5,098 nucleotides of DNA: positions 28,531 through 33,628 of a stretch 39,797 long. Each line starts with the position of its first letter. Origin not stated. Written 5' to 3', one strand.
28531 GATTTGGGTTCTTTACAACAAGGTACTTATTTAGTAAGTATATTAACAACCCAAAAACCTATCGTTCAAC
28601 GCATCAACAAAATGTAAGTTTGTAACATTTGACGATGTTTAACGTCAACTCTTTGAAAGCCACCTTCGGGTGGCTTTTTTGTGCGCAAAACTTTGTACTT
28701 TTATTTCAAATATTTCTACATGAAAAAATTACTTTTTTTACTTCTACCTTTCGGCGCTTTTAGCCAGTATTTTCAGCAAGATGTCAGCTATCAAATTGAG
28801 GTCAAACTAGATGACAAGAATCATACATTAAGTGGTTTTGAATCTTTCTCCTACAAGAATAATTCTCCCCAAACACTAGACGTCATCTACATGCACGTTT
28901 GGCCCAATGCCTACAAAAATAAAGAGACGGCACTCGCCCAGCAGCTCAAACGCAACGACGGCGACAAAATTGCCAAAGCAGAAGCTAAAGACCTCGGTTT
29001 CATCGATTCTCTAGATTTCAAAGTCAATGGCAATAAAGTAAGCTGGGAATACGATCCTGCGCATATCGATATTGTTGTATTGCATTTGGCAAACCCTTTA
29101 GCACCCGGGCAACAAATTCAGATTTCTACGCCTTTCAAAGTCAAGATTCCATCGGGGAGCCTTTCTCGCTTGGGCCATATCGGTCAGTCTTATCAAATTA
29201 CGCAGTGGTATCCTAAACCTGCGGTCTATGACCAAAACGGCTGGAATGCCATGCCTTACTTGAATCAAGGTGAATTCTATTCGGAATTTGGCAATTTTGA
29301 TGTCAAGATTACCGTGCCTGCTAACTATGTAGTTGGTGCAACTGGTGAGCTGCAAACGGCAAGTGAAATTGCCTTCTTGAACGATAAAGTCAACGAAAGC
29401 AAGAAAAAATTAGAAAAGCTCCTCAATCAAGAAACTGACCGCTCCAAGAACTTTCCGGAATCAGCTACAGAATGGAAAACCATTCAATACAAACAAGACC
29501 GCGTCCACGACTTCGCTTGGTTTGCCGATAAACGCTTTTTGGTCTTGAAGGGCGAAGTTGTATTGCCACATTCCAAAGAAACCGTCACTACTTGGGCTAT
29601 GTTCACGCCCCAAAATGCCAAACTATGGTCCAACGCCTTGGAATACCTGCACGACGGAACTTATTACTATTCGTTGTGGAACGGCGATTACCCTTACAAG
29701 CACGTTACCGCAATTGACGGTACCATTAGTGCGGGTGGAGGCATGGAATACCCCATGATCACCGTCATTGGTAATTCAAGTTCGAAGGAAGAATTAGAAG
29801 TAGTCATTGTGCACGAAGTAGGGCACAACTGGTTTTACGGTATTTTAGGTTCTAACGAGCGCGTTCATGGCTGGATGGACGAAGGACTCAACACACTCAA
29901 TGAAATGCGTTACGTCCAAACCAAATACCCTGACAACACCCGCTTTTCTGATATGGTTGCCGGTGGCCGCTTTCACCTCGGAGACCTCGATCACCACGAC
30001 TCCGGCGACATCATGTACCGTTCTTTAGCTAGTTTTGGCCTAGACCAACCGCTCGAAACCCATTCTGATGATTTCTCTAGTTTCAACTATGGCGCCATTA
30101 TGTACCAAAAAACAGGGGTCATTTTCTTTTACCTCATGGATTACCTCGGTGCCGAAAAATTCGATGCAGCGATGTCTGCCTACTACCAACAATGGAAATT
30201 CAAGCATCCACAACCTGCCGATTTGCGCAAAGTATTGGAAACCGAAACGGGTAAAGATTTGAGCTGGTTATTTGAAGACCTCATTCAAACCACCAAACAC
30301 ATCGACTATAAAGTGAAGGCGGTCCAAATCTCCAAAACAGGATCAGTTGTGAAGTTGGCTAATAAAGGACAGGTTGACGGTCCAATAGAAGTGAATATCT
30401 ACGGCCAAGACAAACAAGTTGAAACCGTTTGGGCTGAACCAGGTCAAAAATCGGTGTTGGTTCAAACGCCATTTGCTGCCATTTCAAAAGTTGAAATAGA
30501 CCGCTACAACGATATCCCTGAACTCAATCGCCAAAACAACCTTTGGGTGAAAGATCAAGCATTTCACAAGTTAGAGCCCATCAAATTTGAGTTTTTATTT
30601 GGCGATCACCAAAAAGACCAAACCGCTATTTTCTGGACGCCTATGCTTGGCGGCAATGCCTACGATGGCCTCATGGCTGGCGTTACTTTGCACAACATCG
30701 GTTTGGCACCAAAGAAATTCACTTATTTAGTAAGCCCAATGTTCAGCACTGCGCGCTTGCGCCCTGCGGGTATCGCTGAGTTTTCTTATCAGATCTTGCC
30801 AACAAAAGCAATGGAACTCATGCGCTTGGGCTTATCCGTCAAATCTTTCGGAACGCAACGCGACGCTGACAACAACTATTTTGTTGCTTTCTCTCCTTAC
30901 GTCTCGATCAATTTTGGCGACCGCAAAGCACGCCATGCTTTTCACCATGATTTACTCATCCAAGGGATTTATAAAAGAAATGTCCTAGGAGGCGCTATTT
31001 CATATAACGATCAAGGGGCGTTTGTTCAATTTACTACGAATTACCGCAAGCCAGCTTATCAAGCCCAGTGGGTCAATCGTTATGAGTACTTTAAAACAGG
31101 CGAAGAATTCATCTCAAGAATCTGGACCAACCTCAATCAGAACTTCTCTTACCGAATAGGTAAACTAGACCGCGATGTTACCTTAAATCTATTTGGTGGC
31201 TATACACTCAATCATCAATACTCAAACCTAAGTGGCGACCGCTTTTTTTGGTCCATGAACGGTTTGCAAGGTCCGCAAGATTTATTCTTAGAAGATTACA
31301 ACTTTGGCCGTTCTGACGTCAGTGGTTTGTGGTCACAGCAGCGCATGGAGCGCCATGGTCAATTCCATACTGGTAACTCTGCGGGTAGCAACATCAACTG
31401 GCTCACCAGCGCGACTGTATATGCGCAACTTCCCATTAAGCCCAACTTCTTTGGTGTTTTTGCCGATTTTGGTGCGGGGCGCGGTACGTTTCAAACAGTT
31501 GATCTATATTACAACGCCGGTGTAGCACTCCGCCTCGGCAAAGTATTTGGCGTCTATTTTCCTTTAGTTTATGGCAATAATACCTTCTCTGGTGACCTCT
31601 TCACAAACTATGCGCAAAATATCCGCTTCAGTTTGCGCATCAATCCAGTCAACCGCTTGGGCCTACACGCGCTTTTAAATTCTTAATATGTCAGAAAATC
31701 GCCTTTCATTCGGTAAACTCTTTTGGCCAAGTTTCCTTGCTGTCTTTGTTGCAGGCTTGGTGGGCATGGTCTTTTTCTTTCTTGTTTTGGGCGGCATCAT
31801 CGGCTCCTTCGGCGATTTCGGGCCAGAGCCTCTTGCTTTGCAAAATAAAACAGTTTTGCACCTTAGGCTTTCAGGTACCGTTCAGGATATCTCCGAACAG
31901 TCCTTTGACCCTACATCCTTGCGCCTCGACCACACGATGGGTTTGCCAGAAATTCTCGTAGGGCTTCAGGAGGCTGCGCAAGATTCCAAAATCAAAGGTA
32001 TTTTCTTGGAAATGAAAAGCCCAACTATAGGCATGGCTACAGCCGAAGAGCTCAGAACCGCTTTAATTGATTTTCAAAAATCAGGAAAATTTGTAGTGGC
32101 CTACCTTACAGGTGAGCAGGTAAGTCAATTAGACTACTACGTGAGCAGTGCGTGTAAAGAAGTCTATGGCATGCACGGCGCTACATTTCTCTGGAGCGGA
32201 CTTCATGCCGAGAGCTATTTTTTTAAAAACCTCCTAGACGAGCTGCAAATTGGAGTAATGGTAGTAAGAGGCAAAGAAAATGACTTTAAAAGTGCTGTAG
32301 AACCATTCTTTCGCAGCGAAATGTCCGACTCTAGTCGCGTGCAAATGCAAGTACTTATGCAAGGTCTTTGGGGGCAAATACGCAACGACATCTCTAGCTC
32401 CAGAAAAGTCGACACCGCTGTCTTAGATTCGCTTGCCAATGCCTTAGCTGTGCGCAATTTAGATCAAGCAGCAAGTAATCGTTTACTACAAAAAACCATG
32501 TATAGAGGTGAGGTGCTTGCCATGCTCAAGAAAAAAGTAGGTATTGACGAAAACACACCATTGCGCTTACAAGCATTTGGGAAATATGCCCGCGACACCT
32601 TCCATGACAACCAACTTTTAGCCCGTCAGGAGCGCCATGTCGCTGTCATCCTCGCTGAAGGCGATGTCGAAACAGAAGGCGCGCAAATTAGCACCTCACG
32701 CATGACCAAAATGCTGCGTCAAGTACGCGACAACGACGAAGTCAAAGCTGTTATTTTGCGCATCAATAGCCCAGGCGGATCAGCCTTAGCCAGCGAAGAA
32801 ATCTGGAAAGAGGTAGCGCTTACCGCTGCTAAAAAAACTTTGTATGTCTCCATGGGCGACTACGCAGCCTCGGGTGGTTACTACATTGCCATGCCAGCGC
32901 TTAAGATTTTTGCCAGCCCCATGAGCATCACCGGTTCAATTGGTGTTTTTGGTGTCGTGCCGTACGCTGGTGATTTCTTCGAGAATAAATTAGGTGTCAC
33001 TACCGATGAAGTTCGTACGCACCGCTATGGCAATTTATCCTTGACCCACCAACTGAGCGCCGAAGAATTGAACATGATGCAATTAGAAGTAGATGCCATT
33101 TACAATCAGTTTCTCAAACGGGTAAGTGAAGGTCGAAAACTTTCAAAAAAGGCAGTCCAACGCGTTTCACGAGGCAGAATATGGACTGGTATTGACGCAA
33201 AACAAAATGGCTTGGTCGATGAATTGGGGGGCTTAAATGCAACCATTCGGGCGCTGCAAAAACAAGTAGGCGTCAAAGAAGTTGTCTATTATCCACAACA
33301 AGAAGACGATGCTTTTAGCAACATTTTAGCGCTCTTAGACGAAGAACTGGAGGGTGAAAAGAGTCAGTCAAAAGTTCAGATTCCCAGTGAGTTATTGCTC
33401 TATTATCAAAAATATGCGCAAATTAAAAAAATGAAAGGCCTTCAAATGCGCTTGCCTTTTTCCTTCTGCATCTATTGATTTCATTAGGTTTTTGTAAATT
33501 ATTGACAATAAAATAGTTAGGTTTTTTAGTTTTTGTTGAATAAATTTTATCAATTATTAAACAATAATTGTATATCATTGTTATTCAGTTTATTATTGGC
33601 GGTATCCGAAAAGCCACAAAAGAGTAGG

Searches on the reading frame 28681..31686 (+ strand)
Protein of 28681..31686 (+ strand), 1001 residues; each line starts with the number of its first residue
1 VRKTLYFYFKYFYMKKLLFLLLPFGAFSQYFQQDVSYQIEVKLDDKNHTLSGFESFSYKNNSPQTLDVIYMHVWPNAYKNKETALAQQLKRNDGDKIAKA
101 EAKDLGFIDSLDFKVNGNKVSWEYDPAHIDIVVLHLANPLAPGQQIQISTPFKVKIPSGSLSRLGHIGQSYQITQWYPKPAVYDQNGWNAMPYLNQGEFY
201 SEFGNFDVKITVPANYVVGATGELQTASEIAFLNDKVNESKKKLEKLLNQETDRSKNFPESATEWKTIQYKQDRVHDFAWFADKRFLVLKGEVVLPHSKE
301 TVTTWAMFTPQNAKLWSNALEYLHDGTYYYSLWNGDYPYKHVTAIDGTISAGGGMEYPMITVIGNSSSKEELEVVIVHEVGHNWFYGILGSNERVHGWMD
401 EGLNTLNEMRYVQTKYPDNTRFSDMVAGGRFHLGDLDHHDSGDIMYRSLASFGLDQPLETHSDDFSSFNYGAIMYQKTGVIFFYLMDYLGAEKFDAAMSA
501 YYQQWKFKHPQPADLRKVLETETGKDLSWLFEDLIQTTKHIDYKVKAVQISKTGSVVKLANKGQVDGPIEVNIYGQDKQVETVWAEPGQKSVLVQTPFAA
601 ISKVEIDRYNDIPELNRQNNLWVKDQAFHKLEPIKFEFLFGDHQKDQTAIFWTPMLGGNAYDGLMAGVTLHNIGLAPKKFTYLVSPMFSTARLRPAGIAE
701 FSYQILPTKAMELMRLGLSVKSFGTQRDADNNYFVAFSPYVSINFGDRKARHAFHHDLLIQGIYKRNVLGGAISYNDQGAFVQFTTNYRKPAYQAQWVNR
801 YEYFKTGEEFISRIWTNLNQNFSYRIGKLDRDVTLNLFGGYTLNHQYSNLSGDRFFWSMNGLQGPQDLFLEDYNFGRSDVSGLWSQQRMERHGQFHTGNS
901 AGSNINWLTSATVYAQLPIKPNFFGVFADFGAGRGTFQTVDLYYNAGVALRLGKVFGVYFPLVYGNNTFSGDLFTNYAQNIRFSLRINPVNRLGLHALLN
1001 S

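Call 10: search_protein_families(library=pfam, proteins=[window:28681-31686:+], max_evalue=0.001)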
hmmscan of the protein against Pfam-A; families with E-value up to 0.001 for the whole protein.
window:28681-31686:+ (1001 aa): 1 family
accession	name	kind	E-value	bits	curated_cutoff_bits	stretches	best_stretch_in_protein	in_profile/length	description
PF01433.26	Peptidase_M1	-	5.1e-16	59.4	27.7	1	365-532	60-216/218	Peptidase family M1 domain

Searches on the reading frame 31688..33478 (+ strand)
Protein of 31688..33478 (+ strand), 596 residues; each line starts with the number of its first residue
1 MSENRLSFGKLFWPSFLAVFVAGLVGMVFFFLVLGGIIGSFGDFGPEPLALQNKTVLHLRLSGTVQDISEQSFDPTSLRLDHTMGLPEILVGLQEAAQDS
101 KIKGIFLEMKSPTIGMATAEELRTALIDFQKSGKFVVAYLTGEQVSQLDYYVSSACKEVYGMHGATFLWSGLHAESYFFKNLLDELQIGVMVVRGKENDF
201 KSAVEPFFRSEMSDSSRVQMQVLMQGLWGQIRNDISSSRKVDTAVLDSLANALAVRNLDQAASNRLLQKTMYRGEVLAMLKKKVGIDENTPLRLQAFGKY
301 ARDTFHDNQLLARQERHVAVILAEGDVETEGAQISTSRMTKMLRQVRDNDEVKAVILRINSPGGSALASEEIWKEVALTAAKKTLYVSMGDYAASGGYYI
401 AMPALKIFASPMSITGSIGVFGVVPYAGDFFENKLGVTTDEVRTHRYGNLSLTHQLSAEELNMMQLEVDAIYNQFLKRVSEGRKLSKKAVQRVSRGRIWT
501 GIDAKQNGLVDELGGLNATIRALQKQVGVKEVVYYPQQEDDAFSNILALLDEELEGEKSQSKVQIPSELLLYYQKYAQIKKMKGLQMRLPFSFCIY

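Call 14: search_protein_families(library=pfam, proteins=[window:31688-33478:+], max_evalue=0.001)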
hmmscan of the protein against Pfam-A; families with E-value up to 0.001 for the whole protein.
window:31688-33478:+ (596 aa): 4 families
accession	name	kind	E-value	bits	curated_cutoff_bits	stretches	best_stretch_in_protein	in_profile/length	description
PF01343.23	Peptidase_S49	-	1.7e-58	197.4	24.9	2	379-530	3-154/154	Peptidase family S49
PF25145.1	NfeD1b_N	-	3.1e-08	33.9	40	1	348-420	27-97/189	NfeD1b, N-terminal domain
PF01972.22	SDH_protease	-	8.5e-07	28.7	31.3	1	340-417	79-154/286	ClpP-like SDH-type serine proteinase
PF00574.28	CLP_protease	-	1.6e-05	25.3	20.2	0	336-404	30-96/182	Clp protease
